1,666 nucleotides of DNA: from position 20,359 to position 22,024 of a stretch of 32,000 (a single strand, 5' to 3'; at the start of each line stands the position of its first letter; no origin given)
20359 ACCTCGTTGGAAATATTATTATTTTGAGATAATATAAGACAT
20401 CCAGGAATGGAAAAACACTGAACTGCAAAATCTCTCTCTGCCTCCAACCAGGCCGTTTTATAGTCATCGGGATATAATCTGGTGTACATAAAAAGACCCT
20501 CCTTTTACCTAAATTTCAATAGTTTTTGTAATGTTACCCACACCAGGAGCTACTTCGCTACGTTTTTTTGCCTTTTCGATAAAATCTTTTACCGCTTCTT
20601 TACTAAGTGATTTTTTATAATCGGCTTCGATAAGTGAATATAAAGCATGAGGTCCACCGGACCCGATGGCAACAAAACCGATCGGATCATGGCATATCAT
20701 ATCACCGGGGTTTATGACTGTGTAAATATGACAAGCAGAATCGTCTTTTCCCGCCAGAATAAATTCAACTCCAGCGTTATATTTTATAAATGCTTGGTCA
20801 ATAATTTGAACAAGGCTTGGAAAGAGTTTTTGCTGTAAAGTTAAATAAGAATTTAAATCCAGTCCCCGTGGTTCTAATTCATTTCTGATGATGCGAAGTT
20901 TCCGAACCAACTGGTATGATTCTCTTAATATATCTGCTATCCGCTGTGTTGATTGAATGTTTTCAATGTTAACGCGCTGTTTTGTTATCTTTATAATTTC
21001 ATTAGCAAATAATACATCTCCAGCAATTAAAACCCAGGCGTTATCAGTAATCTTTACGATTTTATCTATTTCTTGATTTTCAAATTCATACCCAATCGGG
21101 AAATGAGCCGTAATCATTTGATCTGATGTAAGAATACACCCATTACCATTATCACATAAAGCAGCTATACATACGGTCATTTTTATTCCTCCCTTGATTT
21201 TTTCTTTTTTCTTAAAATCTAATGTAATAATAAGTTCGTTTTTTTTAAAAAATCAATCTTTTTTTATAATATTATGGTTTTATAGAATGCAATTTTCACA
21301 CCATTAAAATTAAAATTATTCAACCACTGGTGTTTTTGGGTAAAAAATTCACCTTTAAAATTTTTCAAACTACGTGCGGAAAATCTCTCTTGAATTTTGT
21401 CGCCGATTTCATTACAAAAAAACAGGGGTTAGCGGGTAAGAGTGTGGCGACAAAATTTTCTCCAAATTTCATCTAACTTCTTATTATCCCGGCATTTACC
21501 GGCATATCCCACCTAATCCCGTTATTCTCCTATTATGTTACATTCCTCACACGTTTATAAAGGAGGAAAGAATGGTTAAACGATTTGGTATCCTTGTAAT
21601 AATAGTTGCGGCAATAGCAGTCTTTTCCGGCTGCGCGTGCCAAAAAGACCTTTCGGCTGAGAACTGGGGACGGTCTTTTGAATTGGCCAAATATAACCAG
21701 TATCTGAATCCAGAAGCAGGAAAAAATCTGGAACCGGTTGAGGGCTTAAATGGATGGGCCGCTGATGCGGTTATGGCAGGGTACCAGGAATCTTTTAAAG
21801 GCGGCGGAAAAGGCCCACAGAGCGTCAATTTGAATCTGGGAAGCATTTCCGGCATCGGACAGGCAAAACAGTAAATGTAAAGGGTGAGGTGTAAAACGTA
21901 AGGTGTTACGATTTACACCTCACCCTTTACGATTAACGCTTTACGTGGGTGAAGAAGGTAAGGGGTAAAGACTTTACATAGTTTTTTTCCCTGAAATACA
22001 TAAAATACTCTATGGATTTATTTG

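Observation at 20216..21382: AT-rich cassette with an orphan proteasome-type Ntn hydrolase and a 61-aa partner, bracketed by a short direct repeat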

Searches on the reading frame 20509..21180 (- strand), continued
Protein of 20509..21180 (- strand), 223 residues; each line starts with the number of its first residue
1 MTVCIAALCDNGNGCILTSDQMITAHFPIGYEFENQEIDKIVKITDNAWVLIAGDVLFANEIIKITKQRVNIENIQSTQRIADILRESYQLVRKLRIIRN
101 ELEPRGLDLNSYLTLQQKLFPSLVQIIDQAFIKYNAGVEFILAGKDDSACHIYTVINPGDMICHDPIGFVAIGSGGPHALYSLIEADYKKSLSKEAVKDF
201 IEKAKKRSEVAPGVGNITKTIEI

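Call 105: search_protein_families(library=pfam, proteins=[L047:3571-4419:+, L047:4594-5298:-, L047:2936-3268:-, L055:4314-5975:-, L042:7713-9071:+, L006:9779-10330:+, L006:10787-11029:-, L002:7950-9434:+, L067:6436-7746:-, L050:7098-7943:+], max_evalue=0.001)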
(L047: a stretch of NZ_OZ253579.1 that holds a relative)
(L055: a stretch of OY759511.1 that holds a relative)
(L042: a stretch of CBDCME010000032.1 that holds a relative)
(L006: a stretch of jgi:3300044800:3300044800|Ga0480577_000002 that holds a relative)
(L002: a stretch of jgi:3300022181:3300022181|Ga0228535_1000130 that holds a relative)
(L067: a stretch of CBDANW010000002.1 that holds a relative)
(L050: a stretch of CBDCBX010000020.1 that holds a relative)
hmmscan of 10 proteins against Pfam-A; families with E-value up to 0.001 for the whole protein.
L047:3571-4419:+ (282 aa): 5 families
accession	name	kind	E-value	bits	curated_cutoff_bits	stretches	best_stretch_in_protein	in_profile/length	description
PF00665.32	rve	-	4.2e-24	85.2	32.6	1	118-212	2-100/102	Integrase core domain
PF13683.12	rve_3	-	2.3e-17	62.9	26.5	1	202-268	1-67/67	Integrase core domain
PF13276.12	HTH_21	-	1.3e-13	51.4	28.1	1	42-96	3-59/60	HTH-like domain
PF24764.1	rva_4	-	8e-08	32.7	26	1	117-232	4-117/194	Integrase core domain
PF13333.12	rve_2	-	7.5e-07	29.6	22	1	222-270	2-50/56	Integrase core domain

L047:4594-5298:- (234 aa): 0 families

L047:2936-3268:- (110 aa): 2 families
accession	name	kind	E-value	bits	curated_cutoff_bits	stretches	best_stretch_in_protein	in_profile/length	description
PF13583.11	Reprolysin_4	-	0.00024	21.2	22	1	26-51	128-154/203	Metallo-peptidase family M12B Reprolysin-like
PF13688.12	Reprolysin_5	-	0.00086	20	27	1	30-54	139-163/196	Metallo-peptidase family M12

L055:4314-5975:- (553 aa): 1 family
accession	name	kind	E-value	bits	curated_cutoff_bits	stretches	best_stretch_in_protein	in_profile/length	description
PF06782.17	UPF0236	-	6.5e-16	58.6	24.3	1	179-535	50-386/400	Uncharacterised protein family (UPF0236)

L042:7713-9071:+ (452 aa): 2 families
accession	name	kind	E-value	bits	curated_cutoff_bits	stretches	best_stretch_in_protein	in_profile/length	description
PF05598.16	DUF772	-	1.2e-18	67.3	23.1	1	54-128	1-73/74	Transposase domain (DUF772)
PF01609.27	DDE_Tnp_1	-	2.9e-07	30.9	23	1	286-414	32-196/200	Transposase DDE domain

L006:9779-10330:+ (183 aa): 1 family
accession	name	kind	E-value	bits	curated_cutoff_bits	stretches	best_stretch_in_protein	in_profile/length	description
PF13274.11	SocA_Panacea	-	2.7e-20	73.8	25.7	1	59-153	1-113/113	Antitoxin SocA-like, Panacea domain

L006:10787-11029:- (80 aa): 0 families

L002:7950-9434:+ (494 aa): 7 families
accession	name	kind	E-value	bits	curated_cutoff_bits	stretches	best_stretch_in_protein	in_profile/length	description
PF13304.12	AAA_21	-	4.9e-22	79.8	27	2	228-274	259-303/304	AAA domain, putative AbiEii toxin, Type IV TA system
PF13175.12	AAA_15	-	4e-16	60.1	32.1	2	227-273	327-373/374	AAA ATPase domain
PF13476.12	AAA_23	-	2.6e-10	41.7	27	1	30-66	2-38/201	AAA domain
PF02463.25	SMC_N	-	2.1e-09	37.6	40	1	27-67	2-44/220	RecF/RecN/SMC N terminal domain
PF11398.14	DUF2813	-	1e-05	25.6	21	0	26-109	2-88/372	Protein of unknown function (DUF2813)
PF13555.12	AAA_29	-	5.7e-05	23.2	27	1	41-78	15-53/61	P-loop containing region of AAA domain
PF00005.33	ABC_tran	-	0.00033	21.7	25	1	49-72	13-36/137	ABC transporter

L067:6436-7746:- (436 aa): 2 families
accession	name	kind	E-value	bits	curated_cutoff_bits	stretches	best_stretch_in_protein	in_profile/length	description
PF00872.24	Transposase_mut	-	1e-77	262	21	1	33-406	9-377/379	Transposase, Mutator family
PF10551.15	MULE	-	4.2e-10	40.4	27.6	1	193-288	2-98/99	MULE transposase domain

L050:7098-7943:+ (281 aa): 2 families
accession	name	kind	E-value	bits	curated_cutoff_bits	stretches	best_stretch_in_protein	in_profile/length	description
PF01609.27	DDE_Tnp_1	-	4.5e-08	33.5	23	1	24-182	26-191/200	Transposase DDE domain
PF13751.12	DDE_Tnp_1_6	-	0.00053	20.7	25.1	1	118-191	48-121/125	Transposase DDE domain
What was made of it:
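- Extra cargo in these elements is TA or defence-like: SocA/Panacea and an AbiEii-like ATPase (call 105).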

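Call 108: fold_search(model_id=the predicted structure, library=viral)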
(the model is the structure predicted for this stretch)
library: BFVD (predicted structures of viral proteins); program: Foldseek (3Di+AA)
matches with E <= 10: 249; with E <= 0.001: 17
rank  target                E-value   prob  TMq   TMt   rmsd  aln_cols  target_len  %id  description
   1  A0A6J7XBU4            2.3e-09  1.00  0.58  0.66  11.8       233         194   16  HslV ATP-dependent protease HslVU (ClpYQ), peptidase subunit [uncultured Caudovirales phage]
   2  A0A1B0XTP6            6.8e-09  1.00  0.57  0.67   9.8       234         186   16  (no name in the UniProt tables at hand)
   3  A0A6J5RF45            3.1e-08  1.00  0.53  0.60  11.8       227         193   17  Uncharacterized protein [uncultured Caudovirales phage]
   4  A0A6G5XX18            3.5e-08  1.00  0.57  0.70   6.1       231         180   14  (no name in the UniProt tables at hand)
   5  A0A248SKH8            5.6e-08  1.00  0.56  0.66  10.5       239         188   17  (no name in the UniProt tables at hand)
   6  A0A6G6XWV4            1.2e-07  1.00  0.56  0.57   6.0       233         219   14  (no name in the UniProt tables at hand)
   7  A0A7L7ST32            4.3e-06  1.00  0.51  0.67   7.0       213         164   17  (no name in the UniProt tables at hand)
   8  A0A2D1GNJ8            7.0e-06  1.00  0.54  0.33  10.2       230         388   14  (no name in the UniProt tables at hand)
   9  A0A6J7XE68            9.0e-06  1.00  0.51  0.56   7.2       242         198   12  Uncharacterized protein [uncultured Caudovirales phage]
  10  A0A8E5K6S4            2.2e-05  1.00  0.45  0.46   8.5       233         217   14  (no name in the UniProt tables at hand)
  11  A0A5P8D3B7            2.4e-05  1.00  0.44  0.53  10.9       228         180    8  (no name in the UniProt tables at hand)
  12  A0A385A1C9            3.8e-05  1.00  0.40  0.43  10.7       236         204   14  (no name in the UniProt tables at hand)
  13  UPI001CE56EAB         6.2e-05  1.00  0.48  0.55   8.5       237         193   16  (no name look-up for this kind of identifier)
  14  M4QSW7                1.1e-04  1.00  0.49  0.59   7.6       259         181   11  (no name in the UniProt tables at hand)
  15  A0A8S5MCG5            1.9e-04  1.00  0.49  0.58   6.2       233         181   13  Proteasome subunit, ANCESTRAL, PROTEASOME, BETA-SUBUNIT, 20S [Podoviridae sp. ct53O25]
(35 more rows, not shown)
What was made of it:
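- On Proteasome beta / HslV-type Ntn hydrolase (PF00227, MEROPS T1): Phage HslV-like proteins match at TM 0.5-0.58 (call 108).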

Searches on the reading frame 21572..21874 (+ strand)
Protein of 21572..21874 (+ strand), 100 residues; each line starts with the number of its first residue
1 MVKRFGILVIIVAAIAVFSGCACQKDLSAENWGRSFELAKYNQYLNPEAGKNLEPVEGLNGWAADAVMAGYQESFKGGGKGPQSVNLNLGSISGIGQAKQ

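Call 4: search_protein_families(library=pfam, proteins=[window:21572-21874:+], max_evalue=1)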
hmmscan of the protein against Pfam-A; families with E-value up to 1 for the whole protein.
window:21572-21874:+ (100 aa): 0 families

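Call 11: search_protein_families(library=ncbifam, proteins=[window:21572-21874:+], max_evalue=0.1)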
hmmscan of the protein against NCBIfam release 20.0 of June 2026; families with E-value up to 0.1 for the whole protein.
window:21572-21874:+ (100 aa): 0 families

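Call 44: find_encoding_contigs(protein=window:21572-21874:+, flank=5000, max_places=8)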
Protein window:21572-21874:+ (100 aa): 7 contigs read that carry it; 3 places shown.
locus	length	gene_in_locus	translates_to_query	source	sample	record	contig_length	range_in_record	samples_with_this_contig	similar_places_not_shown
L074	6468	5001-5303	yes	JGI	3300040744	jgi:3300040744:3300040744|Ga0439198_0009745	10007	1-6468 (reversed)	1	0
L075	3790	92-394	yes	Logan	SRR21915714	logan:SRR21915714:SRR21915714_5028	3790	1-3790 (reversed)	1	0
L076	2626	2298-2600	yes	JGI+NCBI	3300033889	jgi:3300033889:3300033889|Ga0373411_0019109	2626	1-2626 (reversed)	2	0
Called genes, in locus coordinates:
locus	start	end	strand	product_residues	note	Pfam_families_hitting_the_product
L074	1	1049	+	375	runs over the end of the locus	PF09566:RE_SacI_N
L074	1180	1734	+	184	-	PF18728:HEPN_AbiV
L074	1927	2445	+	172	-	-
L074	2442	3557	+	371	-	-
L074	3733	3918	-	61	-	-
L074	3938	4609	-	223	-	PF00227:Proteasome (weak)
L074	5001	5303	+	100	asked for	-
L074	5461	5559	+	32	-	-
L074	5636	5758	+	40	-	-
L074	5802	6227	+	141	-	PF07811:TadE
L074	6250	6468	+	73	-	?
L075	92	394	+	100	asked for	-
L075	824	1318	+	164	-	PF07811:TadE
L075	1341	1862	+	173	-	PF07811:TadE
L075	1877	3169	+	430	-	PF13400:Tad, PF09977:Tad_C (weak)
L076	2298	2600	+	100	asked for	-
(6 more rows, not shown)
